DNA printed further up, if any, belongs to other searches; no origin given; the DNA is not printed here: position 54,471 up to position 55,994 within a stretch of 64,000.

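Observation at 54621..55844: HdrC-like 2x[4Fe-4S] domain fused to a NarI/HdrE-like membrane domain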

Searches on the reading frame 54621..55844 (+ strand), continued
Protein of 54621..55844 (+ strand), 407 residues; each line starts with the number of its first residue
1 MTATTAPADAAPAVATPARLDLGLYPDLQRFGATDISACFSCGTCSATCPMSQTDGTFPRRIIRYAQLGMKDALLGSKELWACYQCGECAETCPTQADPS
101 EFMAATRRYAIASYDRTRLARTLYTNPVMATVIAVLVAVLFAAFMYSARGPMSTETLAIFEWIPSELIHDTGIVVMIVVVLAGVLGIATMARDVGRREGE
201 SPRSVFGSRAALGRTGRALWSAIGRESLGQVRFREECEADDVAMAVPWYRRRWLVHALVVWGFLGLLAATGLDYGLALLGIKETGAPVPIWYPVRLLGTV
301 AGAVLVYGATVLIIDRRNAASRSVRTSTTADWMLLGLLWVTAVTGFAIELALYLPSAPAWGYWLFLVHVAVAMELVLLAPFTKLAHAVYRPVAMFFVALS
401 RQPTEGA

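Call 16: find_related_loci(query=window:54621-55844:+, collection=genome_contigs, flank=10000)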
Query window:54621-55844:+ (407 aa) in genome_contigs; peptide patterns used: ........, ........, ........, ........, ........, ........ (x = any residue, [..] = any of these).
125 stretches matched a pattern; 38 encode a relative of the query (tblastn E <= 1e-3); 38 distinct loci.
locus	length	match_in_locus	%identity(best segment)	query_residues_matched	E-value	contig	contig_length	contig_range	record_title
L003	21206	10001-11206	93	1-407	0e+0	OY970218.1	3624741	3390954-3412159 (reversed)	MAG: uncultured Chloroflexia bacterium isolate MFD04716.bin.1.117 genome assembly, chromosome: 1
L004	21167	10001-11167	91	19-407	0e+0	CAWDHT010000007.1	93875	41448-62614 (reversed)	MAG: uncultured Chloroflexia bacterium isolate MFD04716.bin.2.112 genome assembly, contig: contig_16872, whole genome sh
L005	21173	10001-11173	90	16-406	0e+0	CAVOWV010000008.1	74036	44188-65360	MAG: uncultured Chloroflexia bacterium isolate MFD00032.bin.2.97 genome assembly, contig: contig_31082, whole genome sho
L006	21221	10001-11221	85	1-407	0e+0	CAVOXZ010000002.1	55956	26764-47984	MAG: uncultured Chloroflexia bacterium isolate MFD09964.bin.2.77 genome assembly, contig: contig_19519, whole genome sho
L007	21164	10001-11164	87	20-407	0e+0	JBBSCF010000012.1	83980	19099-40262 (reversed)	MAG: Candidatus Limnocylindrales bacterium isolate La6_metabat2.260 La6_metabat2.260_K_2325450_L_83980_cov_27.6761, whol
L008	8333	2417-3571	86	21-405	0e+0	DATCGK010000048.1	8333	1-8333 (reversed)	MAG TPA_asm: Candidatus Limnocylindrales bacterium isolate SMAG_U7805 k141_53360, whole genome shotgun sequence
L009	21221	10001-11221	86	1-407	0e+0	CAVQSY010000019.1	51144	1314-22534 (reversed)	MAG: uncultured Chloroflexia bacterium isolate MFD09964.bin.2.200 genome assembly, contig: contig_31746, whole genome sh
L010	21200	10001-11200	81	1-406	0e+0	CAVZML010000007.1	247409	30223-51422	MAG: uncultured Chloroflexia bacterium isolate MFD02199.bin.2.145 genome assembly, contig: contig_25358, whole genome sh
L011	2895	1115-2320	83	1-406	0e+0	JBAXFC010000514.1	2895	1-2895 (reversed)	MAG: Chloroflexota bacterium isolate ELA261 MAG261_514, whole genome shotgun sequence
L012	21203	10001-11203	79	1-407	0e+0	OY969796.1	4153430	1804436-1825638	MAG: uncultured Chloroflexia bacterium isolate MFD01872.bin.1.103 genome assembly, chromosome: 1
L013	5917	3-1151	82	20-402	0e+0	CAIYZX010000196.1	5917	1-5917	MAG: uncultured Chloroflexi bacterium isolate LaPlata-b_bin-0719 genome assembly, contig: bin-0719:196/781, whole genome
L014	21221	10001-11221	83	1-407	0e+0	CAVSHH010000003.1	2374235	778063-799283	MAG: uncultured Chloroflexia bacterium isolate MFD05684.bin.1.417 genome assembly, contig: contig_20563, whole genome sh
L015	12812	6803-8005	80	1-407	0e+0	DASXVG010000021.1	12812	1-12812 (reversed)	MAG TPA_asm: Candidatus Limnocylindrales bacterium isolate SMAG_U4738 k141_21347, whole genome shotgun sequence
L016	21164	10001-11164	78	13-404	0e+0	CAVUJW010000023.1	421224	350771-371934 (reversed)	MAG: uncultured Chloroflexia bacterium isolate MFD01721.bin.2.170 genome assembly, contig: contig_70246, whole genome sh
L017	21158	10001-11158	78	15-402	0e+0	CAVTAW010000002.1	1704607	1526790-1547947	MAG: uncultured Chloroflexia bacterium isolate MFD02416.bin.2.65 genome assembly, contig: contig_50, whole genome shotgu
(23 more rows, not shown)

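Call 18: search_protein_representatives(protein=window:54621-55844:+)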
Query: 407 residues. Proteins with E-value up to 0.001 (for the whole library): 3095; up to 1e-10: 801; up to 1e-30: 190. The best 150 are listed.
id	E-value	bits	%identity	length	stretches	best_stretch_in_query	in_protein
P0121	3.2e-126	437.9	53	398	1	16-399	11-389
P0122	2.3e-118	412.1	66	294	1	18-300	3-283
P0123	3.6e-118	411.4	49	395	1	24-399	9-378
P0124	8.4e-117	406.9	74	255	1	1-241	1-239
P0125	8.6e-106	370.7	82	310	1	1-204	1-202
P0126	1.9e-96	339.9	44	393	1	21-404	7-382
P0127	1.5e-92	327.1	43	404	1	17-398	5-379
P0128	3.6e-89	315.9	43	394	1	19-396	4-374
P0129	6.3e-88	311.9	54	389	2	18-165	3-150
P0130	4.1e-87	309.2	42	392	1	23-396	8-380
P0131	1.8e-86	307.1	42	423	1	24-396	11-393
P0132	1.0e-85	304.6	40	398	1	20-400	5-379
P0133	2.7e-85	303.2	43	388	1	18-398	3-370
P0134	2.8e-85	303.1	46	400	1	19-399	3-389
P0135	3.3e-84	299.6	39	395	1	23-396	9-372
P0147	1.8e-72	261.0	35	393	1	24-396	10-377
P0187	1.8e-48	181.9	30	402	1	17-398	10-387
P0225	1.5e-38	149.3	28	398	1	28-397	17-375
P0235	4.2e-37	144.5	29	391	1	28-397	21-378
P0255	2.8e-35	138.5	29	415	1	19-400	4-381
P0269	1.6e-34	136.0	30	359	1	28-396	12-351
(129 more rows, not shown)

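Call 26: find_related_loci(query=A1, collection=metagenome_contigs, flank=8000)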
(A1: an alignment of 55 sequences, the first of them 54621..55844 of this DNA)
Query A1 (407 aa) in metagenome_contigs; peptide patterns used: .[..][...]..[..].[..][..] (x = any residue, [..] = any of these).
600 stretches matched a pattern (row limit reached: there are more); 581 encode a relative of the query (tblastn E <= 1e-3); the best 80 are kept; 80 distinct loci.
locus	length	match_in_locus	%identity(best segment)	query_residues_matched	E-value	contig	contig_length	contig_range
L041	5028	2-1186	87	12-406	0e+0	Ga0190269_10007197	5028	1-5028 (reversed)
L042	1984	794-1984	76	1-403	0e+0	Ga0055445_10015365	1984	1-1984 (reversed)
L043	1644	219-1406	75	7-406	0e+0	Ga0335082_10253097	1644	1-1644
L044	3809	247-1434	76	1-402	0e+0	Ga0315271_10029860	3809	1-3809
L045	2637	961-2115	76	20-406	0e+0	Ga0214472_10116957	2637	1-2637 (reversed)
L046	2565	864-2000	66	20-400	0e+0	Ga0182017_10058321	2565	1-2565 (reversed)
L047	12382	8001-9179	67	18-405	4e-169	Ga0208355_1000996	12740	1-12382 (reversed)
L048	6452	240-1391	68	18-403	5e-170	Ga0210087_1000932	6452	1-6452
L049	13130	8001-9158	63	20-403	2e-166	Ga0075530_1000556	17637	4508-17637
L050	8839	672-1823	61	20-405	3e-164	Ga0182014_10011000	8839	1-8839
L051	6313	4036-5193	61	20-407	1e-163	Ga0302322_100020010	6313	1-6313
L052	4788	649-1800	61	20-405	8e-166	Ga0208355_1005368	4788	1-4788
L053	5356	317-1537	61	1-407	9e-164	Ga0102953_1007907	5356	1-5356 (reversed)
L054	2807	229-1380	61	20-405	4e-169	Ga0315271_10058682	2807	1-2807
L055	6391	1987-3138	62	20-405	4e-158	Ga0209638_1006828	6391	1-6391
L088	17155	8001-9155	44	19-402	2e-90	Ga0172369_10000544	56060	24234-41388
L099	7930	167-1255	36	19-396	4e-83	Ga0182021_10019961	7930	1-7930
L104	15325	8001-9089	35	19-396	1e-79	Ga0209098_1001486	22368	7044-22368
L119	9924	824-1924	32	27-397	2e-62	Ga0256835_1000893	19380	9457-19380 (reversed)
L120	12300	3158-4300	31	18-402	8e-63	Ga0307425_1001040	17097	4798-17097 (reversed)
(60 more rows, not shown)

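Call 39: search_protein_families(library=ncbifam, alignment_id=A1, max_evalue=1e-10)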
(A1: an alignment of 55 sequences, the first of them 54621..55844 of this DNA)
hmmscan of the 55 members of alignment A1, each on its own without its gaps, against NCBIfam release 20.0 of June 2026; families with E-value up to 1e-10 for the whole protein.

A. member 1, window:54621-55844:+ (407 aa): 5 families
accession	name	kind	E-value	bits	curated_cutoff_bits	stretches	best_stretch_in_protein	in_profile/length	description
NF038018.1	qmoC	equivalog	2.2e-62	211.6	300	1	21-396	2-360/360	quinone-interacting membrane-bound oxidoreductase complex subunit QmoC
TIGR03290.1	CoB_CoM_SS_C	equivalog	1.6e-17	63.8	160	1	37-112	2-77/144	CoB--CoM heterodisulfide reductase subunit C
NF011607.0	PRK15033.1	subfamily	1e-16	60.9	524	1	83-401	69-378/389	tricarballylate utilization 4Fe-4S protein TcuB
TIGR02484.1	CitB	equivalog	1.6e-14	53.9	246.6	1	38-402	15-360/372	tricarballylate utilization 4Fe-4S protein TcuB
NF041890.1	hdrC_Methbact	equivalog_domain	2.9e-11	43.3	270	1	28-113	20-104/192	ferredoxin:CoB-CoM heterodisulfide reductase subunit HdrC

B. families by the number of members that match (of 55 scanned): 6 families
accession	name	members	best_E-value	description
NF038018.1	qmoC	55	3.5e-126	quinone-interacting membrane-bound oxidoreductase complex subunit QmoC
TIGR03290.1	CoB_CoM_SS_C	54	8.8e-21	CoB--CoM heterodisulfide reductase subunit C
NF011607.0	PRK15033.1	35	2.9e-28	tricarballylate utilization 4Fe-4S protein TcuB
NF041890.1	hdrC_Methbact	34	8.2e-16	ferredoxin:CoB-CoM heterodisulfide reductase subunit HdrC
TIGR02484.1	CitB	26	5.9e-24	tricarballylate utilization 4Fe-4S protein TcuB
NF041779.1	hetero_SS_HdrC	24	9e-15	ferredoxin:CoB-CoM heterodisulfide reductase subunit HdrC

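Call 41: predict_structure(alignment_id=A1)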
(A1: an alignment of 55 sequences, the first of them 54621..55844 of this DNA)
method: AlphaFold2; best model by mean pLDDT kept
length: 407 residues; sequences in the alignment: 55
mean_pLDDT: 91.2   pTM: 0.90
mean pLDDT of the five models: 91.2, 90.3, 89.7, 88.0, 87.9
residues with pLDDT >= 90: 302; 70-90: 86; 50-70: 13; < 50: 6
segments of 3 or more residues with pLDDT < 50: 1-5
pLDDT, mean of each block of 10 residues (from residue 1): 53 72 96 88 83 83 94 95 88 90 96 97 97 98 98 96 95 96 97 89 81 91 91 86 89 95 96 95 92 97 98 95 88 97 97 95 98 97 95 91 69
secondary structure, 60 per line:
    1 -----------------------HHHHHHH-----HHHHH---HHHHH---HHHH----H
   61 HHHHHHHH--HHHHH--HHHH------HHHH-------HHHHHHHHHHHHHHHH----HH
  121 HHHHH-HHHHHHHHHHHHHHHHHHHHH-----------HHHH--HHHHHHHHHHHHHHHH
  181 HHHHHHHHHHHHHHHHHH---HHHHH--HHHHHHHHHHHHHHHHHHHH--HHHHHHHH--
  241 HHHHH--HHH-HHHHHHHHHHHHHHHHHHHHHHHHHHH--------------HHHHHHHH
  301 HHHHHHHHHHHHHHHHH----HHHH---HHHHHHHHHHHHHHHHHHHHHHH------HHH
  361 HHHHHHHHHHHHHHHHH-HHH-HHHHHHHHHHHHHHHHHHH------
elements in order: H24-30 H36-40 H44-48 H52-55 H60-68 H71-75 H78-81 H88-91 H99-114 H119-125 H127-147 H159-162 H165-198 H202-206 H209-228 H231-238 H241-245 H252-278 H293-317 H322-325 H329-351 H358-377 H383-401

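Call 43: fold_search(model_id=the predicted structure, library=pdb)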
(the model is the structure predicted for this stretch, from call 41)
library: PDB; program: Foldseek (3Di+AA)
matches with E <= 10: 471; with E <= 0.001: 0
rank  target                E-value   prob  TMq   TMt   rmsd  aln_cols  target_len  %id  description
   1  5odc_C                3.1e-03  1.00  0.22  0.46   5.3       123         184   27  Heterodisulfide reductase / [NiFe]-hydrogenase complex from Methanothermococcus thermolithotrophicus at 2.3 A resoluti (released 2017-08-30)
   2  5odh_I                4.8e-03  1.00  0.23  0.48   5.1       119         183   27  Heterodisulfide reductase / [NiFe]-hydrogenase complex from Methanothermococcus thermolithotrophicus soaked with heter (released 2017-08-30)
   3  5odc_I                6.7e-03  1.00  0.23  0.51   4.7       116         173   28  Heterodisulfide reductase / [NiFe]-hydrogenase complex from Methanothermococcus thermolithotrophicus at 2.3 A resoluti (released 2017-08-30)
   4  8rvu_c                7.3e-03  1.00  0.23  0.49   3.0       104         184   27  CryoEM structure of the Elp-Hdr complex of Methanothermobacter marburgensis state 2 (composite structure) (released 2025-05-14)
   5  7bkb_C                7.6e-03  1.00  0.21  0.43   3.7       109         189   25  Formate dehydrogenase - heterodisulfide reductase - formylmethanofuran dehydrogenase complex from Methanospirillum hun (released 2021-09-29)
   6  8rwn_C                9.3e-03  1.00  0.23  0.49   2.8       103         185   27  CryoEM structure of the Hdr(ABC)2 subunits of the Elp-Hdr complex of Methanothermobacter marburgensis (released 2025-05-14)
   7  8rvu_C                1.1e-02  1.00  0.23  0.50   2.8       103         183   27  CryoEM structure of the Elp-Hdr complex of Methanothermobacter marburgensis state 2 (composite structure) (released 2025-05-14)
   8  1y5i_C                5.1e-02  1.00  0.25  0.45   9.3       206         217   19  The crystal structure of the NarGHI mutant NarI-K86A (released 2005-03-08)
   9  9ojn                  5.3e-02  1.00  0.34  0.21   6.9       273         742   16  Structure of Mycobacterium smegmatis EtfD (released 2025-05-21)
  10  3ir5_C                8.3e-02  1.00  0.24  0.41  10.2       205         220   21  Crystal structure of NarGHI mutant NarG-H49C (released 2010-01-05)
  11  3ir6_C                1.0e-01  1.00  0.23  0.40  10.8       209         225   20  Crystal structure of NarGHI mutant NarG-H49S (released 2010-01-05)
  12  3egw_C                1.2e-01  0.99  0.24  0.41   9.2       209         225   20  The crystal structure of the NarGHI mutant NarH - C16A (released 2010-03-02)
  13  1q16_C                1.5e-01  0.99  0.24  0.42   9.2       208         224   21  Crystal structure of Nitrate Reductase A, NarGHI, from Escherichia coli (released 2003-10-07)
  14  1siw_C                2.2e-01  0.99  0.26  0.45  10.6       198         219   21  Crystal structure of the apomolybdo-NarGHI (released 2004-06-08)
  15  7a0g_BBB              5.5e-01  0.16  0.15  0.18  41.8       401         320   10  Structure of the SmhB pore of the tripartite alpha-pore forming toxin, Smh, from Serratia marcescens. (released 2021-03-31)
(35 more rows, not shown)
